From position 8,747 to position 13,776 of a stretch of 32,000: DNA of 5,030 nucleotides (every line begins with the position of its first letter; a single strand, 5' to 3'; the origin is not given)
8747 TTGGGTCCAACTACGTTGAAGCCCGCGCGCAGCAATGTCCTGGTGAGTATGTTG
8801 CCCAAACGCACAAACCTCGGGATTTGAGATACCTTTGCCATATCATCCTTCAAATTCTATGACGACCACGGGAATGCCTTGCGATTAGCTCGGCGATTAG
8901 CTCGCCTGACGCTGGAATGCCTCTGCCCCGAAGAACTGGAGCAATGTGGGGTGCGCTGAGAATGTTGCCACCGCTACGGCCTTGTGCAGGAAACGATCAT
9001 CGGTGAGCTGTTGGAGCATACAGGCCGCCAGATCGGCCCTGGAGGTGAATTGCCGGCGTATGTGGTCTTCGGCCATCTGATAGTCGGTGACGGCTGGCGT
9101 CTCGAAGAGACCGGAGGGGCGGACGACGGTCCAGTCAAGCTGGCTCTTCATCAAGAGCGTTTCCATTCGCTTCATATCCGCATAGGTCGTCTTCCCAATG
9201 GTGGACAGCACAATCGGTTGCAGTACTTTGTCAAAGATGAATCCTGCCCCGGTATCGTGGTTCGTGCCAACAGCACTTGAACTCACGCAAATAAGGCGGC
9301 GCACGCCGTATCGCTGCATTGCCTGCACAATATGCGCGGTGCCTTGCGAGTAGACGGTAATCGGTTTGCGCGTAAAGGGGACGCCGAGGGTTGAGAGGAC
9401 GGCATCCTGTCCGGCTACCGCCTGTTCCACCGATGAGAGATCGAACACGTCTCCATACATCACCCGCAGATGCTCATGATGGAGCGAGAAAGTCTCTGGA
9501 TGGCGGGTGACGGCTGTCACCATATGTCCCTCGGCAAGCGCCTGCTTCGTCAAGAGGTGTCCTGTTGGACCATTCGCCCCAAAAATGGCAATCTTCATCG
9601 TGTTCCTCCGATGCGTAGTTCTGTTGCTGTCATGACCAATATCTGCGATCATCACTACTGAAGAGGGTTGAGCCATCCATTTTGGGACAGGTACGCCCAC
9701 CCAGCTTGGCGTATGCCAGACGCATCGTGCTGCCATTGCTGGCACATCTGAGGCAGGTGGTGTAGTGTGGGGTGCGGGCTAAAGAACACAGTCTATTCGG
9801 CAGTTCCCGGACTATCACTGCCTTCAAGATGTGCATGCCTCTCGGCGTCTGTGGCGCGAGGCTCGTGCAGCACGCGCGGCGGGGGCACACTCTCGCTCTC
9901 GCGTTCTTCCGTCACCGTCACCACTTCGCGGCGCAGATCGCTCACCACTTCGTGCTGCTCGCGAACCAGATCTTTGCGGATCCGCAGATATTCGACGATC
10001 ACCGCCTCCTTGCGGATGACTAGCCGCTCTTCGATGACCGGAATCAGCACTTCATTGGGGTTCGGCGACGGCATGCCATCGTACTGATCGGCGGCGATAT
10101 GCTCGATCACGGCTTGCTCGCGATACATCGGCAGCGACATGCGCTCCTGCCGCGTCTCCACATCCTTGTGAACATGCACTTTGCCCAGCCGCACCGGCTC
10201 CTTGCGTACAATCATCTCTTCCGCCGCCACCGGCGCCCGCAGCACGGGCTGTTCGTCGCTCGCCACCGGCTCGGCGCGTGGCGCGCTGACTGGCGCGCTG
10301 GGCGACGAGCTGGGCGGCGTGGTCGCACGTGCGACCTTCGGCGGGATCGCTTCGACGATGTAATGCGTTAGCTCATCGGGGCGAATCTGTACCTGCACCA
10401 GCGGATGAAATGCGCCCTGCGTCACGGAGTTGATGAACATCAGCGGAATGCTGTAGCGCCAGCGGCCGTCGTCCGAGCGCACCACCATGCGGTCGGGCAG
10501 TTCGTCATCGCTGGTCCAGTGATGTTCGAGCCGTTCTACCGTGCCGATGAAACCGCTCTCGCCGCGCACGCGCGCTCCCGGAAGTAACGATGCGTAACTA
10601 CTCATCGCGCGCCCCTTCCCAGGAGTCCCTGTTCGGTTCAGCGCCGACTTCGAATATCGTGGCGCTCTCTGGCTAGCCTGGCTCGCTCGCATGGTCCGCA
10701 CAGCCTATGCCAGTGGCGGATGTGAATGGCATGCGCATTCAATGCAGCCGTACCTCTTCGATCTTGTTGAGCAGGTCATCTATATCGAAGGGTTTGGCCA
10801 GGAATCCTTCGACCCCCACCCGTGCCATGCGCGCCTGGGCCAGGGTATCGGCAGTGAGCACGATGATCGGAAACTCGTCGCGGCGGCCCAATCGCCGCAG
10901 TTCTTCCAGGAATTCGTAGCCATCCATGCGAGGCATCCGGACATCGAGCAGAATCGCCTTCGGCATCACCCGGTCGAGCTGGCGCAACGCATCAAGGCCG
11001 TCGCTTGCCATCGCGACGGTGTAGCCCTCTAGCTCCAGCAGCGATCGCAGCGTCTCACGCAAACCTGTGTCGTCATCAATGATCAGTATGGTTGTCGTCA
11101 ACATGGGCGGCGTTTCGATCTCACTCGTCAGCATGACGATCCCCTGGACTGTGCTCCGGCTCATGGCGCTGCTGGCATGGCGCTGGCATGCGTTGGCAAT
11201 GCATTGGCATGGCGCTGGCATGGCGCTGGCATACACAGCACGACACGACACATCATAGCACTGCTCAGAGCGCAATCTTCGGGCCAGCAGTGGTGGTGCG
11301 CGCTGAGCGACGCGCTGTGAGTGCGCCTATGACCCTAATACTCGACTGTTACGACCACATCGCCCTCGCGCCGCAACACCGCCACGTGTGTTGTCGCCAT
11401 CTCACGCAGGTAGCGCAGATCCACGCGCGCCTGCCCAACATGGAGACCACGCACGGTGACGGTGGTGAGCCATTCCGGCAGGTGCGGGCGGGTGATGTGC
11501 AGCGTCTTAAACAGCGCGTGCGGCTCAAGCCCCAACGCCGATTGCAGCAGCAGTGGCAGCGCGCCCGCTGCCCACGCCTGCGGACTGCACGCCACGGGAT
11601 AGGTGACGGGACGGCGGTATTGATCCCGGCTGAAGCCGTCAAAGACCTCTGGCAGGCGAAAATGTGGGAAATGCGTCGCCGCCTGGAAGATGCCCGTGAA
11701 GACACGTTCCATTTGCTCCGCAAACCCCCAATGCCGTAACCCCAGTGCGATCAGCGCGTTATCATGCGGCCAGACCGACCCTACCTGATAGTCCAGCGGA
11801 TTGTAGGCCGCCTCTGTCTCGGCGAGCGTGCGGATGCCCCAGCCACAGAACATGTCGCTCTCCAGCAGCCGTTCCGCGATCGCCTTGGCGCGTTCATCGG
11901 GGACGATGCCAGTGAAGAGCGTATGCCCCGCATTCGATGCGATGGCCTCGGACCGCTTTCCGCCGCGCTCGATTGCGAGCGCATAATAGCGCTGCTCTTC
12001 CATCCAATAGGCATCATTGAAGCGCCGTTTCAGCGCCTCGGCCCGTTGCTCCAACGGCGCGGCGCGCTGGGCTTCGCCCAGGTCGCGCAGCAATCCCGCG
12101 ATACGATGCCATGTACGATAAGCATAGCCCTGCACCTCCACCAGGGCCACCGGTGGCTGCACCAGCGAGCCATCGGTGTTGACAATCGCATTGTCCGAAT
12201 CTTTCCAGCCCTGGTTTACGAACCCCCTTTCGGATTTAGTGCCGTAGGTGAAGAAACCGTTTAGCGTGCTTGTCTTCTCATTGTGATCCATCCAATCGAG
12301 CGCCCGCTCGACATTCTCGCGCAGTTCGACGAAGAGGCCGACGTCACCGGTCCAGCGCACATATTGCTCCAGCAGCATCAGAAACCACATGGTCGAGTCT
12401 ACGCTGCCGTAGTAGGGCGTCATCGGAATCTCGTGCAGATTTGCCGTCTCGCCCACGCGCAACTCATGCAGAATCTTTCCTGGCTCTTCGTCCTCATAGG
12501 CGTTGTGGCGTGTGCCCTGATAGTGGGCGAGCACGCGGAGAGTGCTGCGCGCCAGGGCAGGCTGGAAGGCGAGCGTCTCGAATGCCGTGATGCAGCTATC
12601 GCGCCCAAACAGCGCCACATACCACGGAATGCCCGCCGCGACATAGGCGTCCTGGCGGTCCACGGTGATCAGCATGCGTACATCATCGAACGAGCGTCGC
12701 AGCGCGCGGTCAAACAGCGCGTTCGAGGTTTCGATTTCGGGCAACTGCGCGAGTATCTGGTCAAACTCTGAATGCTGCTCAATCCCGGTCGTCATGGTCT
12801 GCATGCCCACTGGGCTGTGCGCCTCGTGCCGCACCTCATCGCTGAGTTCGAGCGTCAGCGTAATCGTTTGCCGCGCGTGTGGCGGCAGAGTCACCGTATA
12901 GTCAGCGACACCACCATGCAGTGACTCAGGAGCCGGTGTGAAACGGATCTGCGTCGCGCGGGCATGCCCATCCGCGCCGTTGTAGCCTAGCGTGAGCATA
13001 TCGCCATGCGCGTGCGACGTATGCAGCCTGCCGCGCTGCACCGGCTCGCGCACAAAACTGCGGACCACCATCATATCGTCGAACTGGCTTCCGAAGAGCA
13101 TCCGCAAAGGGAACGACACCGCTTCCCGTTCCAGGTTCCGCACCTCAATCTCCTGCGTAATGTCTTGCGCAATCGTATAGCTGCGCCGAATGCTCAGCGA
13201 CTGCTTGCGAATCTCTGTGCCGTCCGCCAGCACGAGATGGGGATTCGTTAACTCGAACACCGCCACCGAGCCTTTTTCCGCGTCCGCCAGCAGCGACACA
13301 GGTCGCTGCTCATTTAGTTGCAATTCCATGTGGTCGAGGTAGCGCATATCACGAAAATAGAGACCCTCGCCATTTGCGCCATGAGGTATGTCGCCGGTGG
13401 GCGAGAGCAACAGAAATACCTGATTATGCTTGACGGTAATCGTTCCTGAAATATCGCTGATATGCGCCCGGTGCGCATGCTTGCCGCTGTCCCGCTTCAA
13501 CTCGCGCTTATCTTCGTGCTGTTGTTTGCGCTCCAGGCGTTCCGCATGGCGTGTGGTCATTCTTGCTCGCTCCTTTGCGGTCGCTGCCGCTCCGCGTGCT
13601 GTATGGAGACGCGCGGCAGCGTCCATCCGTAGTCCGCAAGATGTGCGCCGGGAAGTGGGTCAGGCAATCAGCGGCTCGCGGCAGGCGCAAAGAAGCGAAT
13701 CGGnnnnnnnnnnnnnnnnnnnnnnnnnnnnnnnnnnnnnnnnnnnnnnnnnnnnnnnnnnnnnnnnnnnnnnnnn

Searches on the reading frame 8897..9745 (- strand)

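Call 81: search_protein_families(library=pfam, proteins=[window:8897-9745:-], max_evalue=0.00001)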
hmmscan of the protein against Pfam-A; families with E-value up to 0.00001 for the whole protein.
window:8897-9745:- (282 aa): 4 families
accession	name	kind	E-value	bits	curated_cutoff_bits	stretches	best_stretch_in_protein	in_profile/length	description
PF13460.12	NAD_binding_10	-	5.2e-42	144.2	27.2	1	56-249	1-183/184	NAD(P)H-binding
PF01370.27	Epimerase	-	2.6e-10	40.6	20.9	1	52-159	1-118/240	NAD dependent epimerase/dehydratase family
PF05368.20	NmrA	-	1.2e-09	38.7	27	1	49-153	2-104/298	NmrA-like family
PF01073.25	3Beta_HSD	-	5.5e-06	26.1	22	1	80-170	32-130/280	3-beta hydroxysteroid dehydrogenase/isomerase family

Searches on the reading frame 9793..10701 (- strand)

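Call 81: search_protein_families(library=pfam, proteins=[window:9793-10701:-], max_evalue=0.00001)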
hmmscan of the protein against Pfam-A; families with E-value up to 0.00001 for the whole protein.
window:9793-10701:- (302 aa): 1 family
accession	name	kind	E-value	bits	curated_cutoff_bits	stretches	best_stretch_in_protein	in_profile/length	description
PF09557.15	DUF2382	-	4.6e-18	66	23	1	158-263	3-111/111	Domain of unknown function (DUF2382)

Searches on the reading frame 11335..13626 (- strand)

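Call 81: search_protein_families(library=pfam, proteins=[window:11335-13626:-], max_evalue=0.00001)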
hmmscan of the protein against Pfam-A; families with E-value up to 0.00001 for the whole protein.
window:11335-13626:- (763 aa): 3 families
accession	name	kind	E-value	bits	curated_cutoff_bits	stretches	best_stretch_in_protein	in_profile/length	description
PF14742.11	GDE_N_bis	-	1.9e-47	162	22.1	1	65-258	1-194/194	N-terminal domain of (some) glycogen debranching enzymes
PF22422.2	MGH1-like_GH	-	3.1e-16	60.3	27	1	343-650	8-328/356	Mannosylglycerate hydrolase MGH1-like glycoside hydrolase domain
PF06202.20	GDE_C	-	9.4e-13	48.3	21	1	324-619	13-296/367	Amylo-alpha-1,6-glucosidase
